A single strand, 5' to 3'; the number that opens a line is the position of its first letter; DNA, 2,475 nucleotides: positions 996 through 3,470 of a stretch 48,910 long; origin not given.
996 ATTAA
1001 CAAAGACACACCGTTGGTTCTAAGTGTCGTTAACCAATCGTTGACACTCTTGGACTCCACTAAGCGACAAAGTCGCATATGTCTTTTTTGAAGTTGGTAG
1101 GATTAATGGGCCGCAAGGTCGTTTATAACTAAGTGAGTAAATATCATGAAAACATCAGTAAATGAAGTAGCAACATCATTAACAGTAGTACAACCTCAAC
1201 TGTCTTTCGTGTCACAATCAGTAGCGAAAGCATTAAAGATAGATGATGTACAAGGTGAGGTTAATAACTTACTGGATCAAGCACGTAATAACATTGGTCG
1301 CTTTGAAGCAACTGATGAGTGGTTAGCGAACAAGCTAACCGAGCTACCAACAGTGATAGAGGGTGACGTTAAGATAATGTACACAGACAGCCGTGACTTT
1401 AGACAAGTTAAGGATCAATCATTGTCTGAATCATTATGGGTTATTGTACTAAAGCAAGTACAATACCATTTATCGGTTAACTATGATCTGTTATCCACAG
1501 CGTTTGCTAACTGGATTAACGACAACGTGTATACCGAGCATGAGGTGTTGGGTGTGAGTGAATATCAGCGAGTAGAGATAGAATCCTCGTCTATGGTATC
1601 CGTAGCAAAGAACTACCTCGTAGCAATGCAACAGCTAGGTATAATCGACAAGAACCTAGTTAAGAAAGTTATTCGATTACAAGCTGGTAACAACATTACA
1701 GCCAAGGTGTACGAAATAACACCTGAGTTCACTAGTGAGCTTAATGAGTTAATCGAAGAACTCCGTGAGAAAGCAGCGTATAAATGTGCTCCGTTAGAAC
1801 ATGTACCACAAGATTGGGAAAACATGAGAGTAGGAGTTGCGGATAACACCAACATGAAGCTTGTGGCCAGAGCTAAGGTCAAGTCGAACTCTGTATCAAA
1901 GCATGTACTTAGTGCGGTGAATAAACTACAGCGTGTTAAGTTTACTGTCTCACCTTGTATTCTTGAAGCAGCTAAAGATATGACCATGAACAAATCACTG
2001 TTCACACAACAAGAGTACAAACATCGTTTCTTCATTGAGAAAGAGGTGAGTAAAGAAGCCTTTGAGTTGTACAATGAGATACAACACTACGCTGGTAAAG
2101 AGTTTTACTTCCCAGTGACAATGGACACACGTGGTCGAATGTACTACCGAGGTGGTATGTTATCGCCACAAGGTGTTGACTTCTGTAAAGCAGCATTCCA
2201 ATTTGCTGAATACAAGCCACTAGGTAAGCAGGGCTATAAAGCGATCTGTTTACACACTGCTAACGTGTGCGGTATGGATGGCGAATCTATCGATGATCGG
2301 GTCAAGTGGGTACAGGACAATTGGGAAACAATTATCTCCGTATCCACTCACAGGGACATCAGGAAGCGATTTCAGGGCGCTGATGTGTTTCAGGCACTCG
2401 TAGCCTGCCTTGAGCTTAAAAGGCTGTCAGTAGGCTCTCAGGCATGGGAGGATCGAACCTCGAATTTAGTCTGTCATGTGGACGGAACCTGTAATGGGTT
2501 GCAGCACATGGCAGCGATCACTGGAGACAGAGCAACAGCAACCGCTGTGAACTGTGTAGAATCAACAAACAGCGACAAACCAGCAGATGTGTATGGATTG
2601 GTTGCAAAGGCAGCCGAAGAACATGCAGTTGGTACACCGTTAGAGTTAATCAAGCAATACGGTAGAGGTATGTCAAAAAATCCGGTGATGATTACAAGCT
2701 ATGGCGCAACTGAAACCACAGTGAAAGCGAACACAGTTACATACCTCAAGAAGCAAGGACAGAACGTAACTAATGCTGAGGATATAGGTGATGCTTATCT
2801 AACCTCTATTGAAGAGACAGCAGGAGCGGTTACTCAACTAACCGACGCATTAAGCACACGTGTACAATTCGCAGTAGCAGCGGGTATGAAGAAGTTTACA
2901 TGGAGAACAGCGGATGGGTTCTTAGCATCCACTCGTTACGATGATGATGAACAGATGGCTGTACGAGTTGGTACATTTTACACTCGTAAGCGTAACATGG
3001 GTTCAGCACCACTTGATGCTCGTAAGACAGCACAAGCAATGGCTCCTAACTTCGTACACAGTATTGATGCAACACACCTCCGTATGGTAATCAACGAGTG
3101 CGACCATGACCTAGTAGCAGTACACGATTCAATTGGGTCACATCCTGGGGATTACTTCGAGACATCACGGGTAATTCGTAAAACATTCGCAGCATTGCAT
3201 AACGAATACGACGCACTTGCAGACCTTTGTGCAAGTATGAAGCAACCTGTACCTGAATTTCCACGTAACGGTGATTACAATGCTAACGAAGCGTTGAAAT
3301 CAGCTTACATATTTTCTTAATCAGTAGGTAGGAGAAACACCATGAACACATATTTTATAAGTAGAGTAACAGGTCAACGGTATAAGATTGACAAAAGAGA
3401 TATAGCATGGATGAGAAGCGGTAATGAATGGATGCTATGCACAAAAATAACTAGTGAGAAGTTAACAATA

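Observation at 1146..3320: A second, divergent T7-type RNA polymerase in the early region suggests a two-polymerase transcription cascade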

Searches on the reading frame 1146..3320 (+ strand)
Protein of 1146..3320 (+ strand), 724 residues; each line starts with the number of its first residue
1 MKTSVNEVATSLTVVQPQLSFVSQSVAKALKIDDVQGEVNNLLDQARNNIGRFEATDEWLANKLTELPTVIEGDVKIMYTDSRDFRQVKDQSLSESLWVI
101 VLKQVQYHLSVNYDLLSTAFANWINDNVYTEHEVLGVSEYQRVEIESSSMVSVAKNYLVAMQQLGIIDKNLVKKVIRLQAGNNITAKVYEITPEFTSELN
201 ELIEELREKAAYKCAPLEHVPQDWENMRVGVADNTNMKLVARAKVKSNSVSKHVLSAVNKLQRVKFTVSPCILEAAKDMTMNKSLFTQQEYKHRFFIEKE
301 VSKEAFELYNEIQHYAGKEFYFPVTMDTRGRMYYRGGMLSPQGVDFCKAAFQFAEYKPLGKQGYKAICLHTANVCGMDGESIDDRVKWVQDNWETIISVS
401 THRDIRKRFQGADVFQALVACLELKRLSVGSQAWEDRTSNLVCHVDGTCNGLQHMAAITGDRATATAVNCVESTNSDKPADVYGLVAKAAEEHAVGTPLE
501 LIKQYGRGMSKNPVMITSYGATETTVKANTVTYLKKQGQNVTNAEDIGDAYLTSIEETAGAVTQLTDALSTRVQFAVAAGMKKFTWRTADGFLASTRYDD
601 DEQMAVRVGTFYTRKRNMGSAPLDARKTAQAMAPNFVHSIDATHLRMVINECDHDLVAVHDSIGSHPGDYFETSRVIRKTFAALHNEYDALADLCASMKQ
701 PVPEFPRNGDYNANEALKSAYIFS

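Call 4: search_protein_families(library=pfam, proteins=[window:1146-3320:+], max_evalue=0.01)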
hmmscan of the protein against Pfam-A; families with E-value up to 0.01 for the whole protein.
window:1146-3320:+ (724 aa): 1 family
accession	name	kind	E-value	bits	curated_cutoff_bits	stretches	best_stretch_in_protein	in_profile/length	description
PF00940.24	RNA_pol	-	6.1e-61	207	22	1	357-705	1-375/448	DNA-dependent RNA polymerase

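Call 5: search_protein_families(library=phrogs, proteins=[window:1146-3320:+], max_evalue=0.001)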
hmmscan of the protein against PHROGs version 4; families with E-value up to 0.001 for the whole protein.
window:1146-3320:+ (724 aa): 5 families
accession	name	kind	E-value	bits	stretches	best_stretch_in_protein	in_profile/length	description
phrog_414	-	DNA, RNA and nucleotide metabolism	8.9e-125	418.8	1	139-724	162-816/816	RNA polymerase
phrog_2166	-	DNA, RNA and nucleotide metabolism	5.1e-39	135.4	1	149-493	122-449/505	N4-like RNA polymerase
phrog_2051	-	DNA, RNA and nucleotide metabolism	1.5e-33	117.4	2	363-655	6-260/401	RNA polymerase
phrog_2206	-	DNA, RNA and nucleotide metabolism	1.5e-08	33.1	0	303-343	1290-1331/3406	virion RNA polymerase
phrog_20599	-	DNA, RNA and nucleotide metabolism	1.6e-07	32.2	1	366-488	9-115/149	RNA polymerase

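Call 8: search_dna_similar(query=window:1146-3320:+, collection=phages, mode=protein, max_rows=40)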
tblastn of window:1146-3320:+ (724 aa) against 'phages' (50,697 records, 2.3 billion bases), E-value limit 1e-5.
Records with a match: 2782; places in all: 2818; records where one place covers at least 80% of the query: 38.
Best place of each record, by identity: <60% 2782.
By first word of the organism name: Klebsiella 720; Escherichia 380; Pseudomonas 335; Acinetobacter 170; Vibrio 133; Salmonella 113; Yersinia 92; Pectobacterium 91; Ralstonia 55; Xanthomonas 54; and 75 more.
By host as written in the record: - 388; Klebsiella pneumoniae 385; Escherichia coli 133; Acinetobacter baumannii 61; Pseudomonas putida KT2440 and Paw85 53; Pseudomonas aeruginosa 45; Yersinia pestis 38; Pectobacterium atrosepticum DSM18077 35; and 707 more.
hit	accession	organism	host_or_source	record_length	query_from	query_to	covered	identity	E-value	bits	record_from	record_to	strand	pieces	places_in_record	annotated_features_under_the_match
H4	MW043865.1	Alteromonas phage vB_AmeP_R8W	Alteromonas sp.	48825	1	724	100%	54.3%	0e+0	827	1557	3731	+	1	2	putative DNA-dependent RNA polymerase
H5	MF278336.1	Alteromonas phage vB_AspP-H4/4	Alteromonas sp. H4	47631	19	724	98%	55.4%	0e+0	838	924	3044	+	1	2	putative DNA-dependent RNA polymerase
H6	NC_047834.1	Alteromonas phage vB_AspP-H4/4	Alteromonas sp. H4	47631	19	724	98%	55.4%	0e+0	838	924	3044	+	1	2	putative DNA-dependent RNA polymerase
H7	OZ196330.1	Vibrio phage K437b g2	Seawater and oysters mix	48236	18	724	98%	33.4%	6e-90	314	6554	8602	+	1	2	RNA polymerase | hypothetical protein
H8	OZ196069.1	Vibrio phage K385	Seawater and oysters mix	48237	18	724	98%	33.4%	6e-90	314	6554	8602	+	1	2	RNA polymerase | hypothetical protein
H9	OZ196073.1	Vibrio phage K380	Seawater and oysters mix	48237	18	724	98%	33.4%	6e-90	314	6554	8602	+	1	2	RNA polymerase | hypothetical protein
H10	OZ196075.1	Vibrio phage K378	Seawater and oysters mix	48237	18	724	98%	33.4%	6e-90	314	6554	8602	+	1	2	RNA polymerase | hypothetical protein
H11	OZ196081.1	Vibrio phage K365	Seawater and oysters mix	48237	18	724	98%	33.4%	6e-90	314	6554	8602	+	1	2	RNA polymerase | hypothetical protein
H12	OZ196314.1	Vibrio phage K466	Seawater and oysters mix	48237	18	724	98%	33.4%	6e-90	314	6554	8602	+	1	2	RNA polymerase | hypothetical protein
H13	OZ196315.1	Vibrio phage K464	Seawater and oysters mix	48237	18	724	98%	33.4%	6e-90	314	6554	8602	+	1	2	RNA polymerase | hypothetical protein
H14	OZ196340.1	Vibrio phage K402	Seawater and oysters mix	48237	18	724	98%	33.4%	6e-90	314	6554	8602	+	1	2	RNA polymerase | hypothetical protein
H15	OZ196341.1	Vibrio phage K400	Seawater and oysters mix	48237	18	724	98%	33.4%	6e-90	314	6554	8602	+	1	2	RNA polymerase | hypothetical protein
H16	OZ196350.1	Vibrio phage K384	Seawater and oysters mix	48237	18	724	98%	33.4%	6e-90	314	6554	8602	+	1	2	RNA polymerase | hypothetical protein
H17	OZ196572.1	Vibrio phage K399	Seawater and oysters mix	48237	18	724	98%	33.4%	6e-90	314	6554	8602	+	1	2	RNA polymerase | hypothetical protein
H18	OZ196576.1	Vibrio phage K401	Seawater and oysters mix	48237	18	724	98%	33.4%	6e-90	314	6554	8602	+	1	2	RNA polymerase | hypothetical protein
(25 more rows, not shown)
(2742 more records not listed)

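Call 55: find_related_loci(query=A2, collection=viral_contigs, flank=10000)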
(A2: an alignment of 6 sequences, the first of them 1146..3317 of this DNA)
Query A2 (724 aa) in viral_contigs; peptide patterns used: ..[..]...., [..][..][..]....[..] (x = any residue, [..] = any of these).
31 stretches matched a pattern; 12 encode a relative of the query (tblastn E <= 1e-3); 12 distinct loci.
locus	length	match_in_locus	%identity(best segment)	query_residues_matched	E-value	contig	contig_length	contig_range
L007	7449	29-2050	50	34-724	0e+0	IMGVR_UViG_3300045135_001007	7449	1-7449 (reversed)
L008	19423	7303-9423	56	19-724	0e+0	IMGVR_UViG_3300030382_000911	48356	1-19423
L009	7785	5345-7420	46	10-724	0e+0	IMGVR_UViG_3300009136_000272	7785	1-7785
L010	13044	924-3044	55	19-724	0e+0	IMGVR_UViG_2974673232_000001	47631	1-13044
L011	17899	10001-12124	45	38-724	0e+0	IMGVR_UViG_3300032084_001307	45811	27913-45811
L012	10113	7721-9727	42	24-724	2e-169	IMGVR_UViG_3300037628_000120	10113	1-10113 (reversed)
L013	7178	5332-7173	45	21-657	2e-169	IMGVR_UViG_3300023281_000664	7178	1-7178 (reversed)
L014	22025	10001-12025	40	18-724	2e-166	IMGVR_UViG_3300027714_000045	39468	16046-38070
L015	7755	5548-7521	40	38-724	4e-160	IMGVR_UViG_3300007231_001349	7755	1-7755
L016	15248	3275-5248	40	38-724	9e-160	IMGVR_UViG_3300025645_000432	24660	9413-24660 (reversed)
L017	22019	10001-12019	41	35-724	2e-159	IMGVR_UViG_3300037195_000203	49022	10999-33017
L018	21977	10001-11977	32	21-709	2e-96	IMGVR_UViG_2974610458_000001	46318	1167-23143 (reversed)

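Call 61: search_solved_structures(query=A2, max_evalue=0.001, show_alignments=1)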
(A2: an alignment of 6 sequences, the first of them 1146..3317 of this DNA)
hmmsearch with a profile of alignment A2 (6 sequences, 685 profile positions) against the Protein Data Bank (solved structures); distinct sequences matched with E-value up to 0.001: 17.
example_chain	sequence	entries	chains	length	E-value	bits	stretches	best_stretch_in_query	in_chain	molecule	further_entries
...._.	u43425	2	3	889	3.1e-49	171.2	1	280-684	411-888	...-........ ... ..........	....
1aro_P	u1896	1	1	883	3.5e-49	171.1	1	279-684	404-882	T7 RNA POLYMERASE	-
2pi4_A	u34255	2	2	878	5.5e-49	170.4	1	280-684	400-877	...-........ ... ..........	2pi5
1cez_A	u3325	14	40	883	5.6e-49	170.4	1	280-684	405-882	PROTEIN (BACTERIOPHAGE T7 RNA POLYMERASE) | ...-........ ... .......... | BACTERIOPHAGE T7 RNA POLYMERASE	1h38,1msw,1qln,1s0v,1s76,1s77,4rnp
9yxm_A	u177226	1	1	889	5.8e-49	170.3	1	280-684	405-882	RNA polymerase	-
6ymv_A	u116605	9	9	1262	3.8e-48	167.6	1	262-667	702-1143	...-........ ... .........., mitochondrial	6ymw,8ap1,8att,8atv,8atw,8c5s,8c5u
4boc_A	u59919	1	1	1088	1.1e-41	146.3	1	268-659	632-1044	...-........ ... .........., MITOCHONDRIAL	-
5ola_E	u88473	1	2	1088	1.1e-41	146.3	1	268-659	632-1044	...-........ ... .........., mitochondrial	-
8u8u_E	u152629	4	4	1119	1.1e-41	146.2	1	268-659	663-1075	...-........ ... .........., mitochondrial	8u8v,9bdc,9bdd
6erp_A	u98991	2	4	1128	1.2e-41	146.2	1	268-659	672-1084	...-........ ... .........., mitochondrial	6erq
3spa_A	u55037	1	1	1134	1.2e-41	146.2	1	268-659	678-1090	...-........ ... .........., mitochondrial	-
7a8p_A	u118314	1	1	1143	1.2e-41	146.2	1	268-659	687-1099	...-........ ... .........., mitochondrial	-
9gzm_A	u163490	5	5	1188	1.3e-41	146.1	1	268-659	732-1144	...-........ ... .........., mitochondrial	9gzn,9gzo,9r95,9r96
7pzp_A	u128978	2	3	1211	1.3e-41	146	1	268-659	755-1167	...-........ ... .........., mitochondrial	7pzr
9mn4_E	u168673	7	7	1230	1.4e-41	145.9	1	268-659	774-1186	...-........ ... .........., mitochondrial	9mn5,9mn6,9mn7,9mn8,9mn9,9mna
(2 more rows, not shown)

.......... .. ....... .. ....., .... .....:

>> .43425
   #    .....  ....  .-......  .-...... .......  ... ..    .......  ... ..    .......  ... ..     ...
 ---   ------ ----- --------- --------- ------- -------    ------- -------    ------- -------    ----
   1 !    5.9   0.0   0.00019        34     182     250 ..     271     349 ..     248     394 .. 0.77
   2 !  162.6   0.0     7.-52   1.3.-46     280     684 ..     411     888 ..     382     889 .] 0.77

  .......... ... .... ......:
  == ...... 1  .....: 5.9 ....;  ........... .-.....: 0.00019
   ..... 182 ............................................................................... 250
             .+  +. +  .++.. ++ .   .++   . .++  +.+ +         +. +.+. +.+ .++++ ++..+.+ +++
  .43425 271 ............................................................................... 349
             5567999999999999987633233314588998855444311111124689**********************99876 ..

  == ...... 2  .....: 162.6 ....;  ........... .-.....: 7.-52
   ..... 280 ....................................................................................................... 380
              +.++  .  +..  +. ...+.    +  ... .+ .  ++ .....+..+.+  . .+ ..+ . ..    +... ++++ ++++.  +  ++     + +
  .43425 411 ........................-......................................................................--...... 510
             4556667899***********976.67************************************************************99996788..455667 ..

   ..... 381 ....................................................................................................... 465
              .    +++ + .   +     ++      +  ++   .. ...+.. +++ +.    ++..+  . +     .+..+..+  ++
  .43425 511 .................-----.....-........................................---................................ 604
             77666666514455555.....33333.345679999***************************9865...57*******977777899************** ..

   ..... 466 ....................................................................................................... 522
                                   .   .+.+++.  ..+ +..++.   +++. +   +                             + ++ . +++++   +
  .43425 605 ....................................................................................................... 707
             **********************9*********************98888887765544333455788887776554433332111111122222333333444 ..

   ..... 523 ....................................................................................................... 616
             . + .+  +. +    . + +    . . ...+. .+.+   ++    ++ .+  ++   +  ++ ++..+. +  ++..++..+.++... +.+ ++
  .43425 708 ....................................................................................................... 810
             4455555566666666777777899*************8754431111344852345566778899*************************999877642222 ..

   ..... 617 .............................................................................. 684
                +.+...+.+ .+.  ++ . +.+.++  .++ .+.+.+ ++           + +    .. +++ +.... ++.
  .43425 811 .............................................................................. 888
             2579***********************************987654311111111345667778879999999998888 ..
